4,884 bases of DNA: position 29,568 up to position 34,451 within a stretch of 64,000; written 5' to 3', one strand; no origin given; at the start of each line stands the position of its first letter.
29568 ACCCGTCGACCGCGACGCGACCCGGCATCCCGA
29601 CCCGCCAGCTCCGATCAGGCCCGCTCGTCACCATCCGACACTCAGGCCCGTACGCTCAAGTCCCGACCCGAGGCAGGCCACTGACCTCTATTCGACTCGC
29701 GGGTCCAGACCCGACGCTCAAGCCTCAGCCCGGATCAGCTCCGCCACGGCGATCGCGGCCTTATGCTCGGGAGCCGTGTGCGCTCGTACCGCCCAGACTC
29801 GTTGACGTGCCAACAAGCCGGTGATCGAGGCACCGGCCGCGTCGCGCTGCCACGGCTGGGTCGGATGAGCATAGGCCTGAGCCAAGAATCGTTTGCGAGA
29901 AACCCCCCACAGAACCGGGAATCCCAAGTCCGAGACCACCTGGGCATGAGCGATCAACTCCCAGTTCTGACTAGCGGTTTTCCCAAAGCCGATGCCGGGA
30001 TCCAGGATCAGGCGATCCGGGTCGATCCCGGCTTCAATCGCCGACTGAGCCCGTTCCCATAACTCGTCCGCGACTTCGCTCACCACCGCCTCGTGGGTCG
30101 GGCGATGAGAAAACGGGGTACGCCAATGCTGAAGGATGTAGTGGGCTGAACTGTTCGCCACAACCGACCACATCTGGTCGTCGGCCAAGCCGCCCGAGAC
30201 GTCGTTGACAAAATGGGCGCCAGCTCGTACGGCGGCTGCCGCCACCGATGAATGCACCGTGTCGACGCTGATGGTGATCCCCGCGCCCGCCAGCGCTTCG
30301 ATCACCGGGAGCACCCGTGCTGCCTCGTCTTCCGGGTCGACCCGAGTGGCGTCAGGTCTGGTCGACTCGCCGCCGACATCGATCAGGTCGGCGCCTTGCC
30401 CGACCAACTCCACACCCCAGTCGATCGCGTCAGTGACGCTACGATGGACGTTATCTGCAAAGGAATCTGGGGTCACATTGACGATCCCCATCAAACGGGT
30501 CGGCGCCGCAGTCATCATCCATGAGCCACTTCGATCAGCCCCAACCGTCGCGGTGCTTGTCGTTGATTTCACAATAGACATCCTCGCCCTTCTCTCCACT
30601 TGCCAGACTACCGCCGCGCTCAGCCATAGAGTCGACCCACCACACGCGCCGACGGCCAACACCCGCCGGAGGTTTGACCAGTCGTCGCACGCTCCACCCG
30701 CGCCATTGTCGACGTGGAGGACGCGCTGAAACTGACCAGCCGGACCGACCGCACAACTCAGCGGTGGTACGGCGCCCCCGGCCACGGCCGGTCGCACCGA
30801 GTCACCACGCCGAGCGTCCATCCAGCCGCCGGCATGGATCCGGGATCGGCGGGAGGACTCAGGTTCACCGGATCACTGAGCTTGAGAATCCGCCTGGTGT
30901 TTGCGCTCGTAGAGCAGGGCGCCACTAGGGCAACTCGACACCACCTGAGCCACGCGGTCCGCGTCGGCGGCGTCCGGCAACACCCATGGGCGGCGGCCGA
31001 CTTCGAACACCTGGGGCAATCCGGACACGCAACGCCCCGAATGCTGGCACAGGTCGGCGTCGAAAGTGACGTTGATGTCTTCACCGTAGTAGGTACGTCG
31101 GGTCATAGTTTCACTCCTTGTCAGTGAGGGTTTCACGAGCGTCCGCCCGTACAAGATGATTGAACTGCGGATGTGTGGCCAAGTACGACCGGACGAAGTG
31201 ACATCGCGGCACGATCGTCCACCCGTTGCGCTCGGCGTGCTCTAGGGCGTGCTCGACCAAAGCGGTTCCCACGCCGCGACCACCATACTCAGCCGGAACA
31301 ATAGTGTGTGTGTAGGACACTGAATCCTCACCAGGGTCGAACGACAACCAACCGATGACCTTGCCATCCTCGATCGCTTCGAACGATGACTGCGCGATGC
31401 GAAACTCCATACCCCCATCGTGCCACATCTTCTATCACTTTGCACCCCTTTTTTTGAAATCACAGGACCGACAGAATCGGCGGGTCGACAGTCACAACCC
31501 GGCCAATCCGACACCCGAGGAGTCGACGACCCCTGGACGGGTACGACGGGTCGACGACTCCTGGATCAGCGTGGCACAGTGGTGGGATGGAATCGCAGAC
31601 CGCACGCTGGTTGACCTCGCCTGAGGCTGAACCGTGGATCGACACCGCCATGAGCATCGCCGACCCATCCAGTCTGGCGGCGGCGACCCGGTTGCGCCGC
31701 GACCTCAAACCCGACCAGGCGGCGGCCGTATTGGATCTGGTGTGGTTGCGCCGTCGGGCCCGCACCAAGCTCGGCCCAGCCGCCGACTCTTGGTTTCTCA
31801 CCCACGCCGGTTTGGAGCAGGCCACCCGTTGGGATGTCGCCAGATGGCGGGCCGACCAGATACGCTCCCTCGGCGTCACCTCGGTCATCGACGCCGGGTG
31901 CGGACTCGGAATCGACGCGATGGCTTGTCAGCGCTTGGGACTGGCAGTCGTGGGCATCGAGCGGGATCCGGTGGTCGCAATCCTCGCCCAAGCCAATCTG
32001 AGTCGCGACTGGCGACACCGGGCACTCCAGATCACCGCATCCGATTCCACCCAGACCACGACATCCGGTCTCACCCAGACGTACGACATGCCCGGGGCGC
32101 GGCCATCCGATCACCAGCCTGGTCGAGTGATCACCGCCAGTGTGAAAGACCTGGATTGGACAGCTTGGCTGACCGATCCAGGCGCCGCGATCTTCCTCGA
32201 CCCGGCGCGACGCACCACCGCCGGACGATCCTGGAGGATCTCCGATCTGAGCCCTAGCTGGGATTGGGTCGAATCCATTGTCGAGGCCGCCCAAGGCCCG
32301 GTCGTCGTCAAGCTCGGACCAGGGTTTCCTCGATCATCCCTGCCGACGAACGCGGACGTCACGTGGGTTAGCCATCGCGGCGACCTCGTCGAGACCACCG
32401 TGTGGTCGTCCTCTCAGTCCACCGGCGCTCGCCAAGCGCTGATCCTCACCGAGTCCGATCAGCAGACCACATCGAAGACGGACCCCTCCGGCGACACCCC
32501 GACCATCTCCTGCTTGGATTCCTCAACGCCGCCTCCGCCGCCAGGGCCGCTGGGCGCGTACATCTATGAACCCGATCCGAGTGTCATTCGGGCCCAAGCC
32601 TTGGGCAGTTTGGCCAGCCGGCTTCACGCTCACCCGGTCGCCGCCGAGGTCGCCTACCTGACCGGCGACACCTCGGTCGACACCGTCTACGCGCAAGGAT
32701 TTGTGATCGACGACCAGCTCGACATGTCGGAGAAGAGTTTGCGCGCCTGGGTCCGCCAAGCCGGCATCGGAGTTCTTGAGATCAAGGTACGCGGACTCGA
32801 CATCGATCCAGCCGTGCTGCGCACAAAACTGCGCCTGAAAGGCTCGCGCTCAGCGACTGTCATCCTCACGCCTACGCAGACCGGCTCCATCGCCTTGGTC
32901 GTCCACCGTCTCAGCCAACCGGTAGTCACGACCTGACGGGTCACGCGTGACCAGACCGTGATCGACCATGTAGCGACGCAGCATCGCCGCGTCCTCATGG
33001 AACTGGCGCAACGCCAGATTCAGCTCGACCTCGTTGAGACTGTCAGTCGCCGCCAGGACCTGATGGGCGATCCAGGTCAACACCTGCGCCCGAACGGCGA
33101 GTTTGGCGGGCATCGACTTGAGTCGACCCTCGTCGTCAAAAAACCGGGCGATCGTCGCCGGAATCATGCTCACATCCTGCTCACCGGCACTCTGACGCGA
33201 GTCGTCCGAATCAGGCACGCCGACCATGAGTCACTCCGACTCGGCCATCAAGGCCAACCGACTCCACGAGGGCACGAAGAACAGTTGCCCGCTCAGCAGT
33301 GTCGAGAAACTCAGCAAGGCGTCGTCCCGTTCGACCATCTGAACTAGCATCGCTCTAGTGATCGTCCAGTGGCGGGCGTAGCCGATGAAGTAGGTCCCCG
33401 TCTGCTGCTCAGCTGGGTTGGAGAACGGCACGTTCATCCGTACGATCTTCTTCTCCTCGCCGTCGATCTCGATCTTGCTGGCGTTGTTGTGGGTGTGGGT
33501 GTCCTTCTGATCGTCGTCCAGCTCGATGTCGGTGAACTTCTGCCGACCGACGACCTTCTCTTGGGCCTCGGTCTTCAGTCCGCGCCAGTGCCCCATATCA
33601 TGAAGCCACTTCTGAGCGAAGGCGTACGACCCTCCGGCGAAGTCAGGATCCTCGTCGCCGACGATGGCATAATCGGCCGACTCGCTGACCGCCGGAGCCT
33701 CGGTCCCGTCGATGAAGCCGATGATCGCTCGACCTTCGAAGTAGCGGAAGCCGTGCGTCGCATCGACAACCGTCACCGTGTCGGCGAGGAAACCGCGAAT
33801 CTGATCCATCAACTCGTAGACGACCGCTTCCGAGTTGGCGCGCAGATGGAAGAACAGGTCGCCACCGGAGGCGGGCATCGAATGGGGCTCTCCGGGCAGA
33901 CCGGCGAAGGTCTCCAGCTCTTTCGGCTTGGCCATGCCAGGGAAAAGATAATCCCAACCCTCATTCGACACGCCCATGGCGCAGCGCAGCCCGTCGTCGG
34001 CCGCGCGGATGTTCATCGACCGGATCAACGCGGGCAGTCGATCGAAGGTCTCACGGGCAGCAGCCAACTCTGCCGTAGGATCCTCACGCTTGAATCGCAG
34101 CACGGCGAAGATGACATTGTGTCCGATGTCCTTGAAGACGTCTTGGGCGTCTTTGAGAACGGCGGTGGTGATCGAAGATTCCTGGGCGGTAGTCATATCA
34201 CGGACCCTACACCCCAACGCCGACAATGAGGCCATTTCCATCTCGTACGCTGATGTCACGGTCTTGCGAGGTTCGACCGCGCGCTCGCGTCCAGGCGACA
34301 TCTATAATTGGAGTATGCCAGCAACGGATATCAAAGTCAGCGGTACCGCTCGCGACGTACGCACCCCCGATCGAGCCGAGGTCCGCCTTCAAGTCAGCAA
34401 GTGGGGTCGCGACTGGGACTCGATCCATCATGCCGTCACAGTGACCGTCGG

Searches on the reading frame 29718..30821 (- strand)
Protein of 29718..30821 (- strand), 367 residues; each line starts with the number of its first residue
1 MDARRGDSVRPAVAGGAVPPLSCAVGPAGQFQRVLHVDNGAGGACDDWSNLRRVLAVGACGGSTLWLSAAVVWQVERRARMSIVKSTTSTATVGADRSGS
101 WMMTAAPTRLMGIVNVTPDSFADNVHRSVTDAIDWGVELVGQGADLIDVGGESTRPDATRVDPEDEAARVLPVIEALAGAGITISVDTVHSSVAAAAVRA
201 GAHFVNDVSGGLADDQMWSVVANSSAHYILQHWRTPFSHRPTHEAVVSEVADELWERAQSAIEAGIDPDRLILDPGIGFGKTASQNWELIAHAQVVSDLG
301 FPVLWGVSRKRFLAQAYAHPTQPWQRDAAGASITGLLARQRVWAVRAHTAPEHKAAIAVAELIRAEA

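Call 72: search_protein_families(library=pfam, proteins=[window:29718-30821:-], max_evalue=0.00001)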
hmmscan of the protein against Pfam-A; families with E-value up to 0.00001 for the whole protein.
window:29718-30821:- (367 aa): 1 family
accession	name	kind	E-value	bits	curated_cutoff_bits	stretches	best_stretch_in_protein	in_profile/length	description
PF00809.28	Pterin_bind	-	1.4e-66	225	25.5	1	111-348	1-244/244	Pterin binding enzyme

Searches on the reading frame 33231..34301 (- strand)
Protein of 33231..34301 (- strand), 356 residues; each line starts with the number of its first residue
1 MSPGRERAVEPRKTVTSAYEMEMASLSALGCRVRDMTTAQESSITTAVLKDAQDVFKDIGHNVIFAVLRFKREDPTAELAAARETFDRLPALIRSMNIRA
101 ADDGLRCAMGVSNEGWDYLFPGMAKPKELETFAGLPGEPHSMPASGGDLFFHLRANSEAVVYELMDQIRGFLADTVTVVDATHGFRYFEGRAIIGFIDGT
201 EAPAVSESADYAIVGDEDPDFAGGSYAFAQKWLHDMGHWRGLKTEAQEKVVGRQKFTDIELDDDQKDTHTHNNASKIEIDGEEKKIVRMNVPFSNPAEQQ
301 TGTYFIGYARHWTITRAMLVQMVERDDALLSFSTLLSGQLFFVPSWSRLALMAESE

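Call 72: search_protein_families(library=pfam, proteins=[window:33231-34301:-], max_evalue=0.00001)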
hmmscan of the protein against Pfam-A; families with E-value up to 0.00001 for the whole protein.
window:33231-34301:- (356 aa): 2 families
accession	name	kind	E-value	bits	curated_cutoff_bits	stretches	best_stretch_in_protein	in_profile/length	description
PF20628.3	Dyp_perox_C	-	3.9e-41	141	20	1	191-346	3-164/166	Dyp-type peroxidase, C-terminal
PF04261.18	Dyp_perox_N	-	2.3e-18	67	20.4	1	57-186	6-146/146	Dyp-type peroxidase, N-terminal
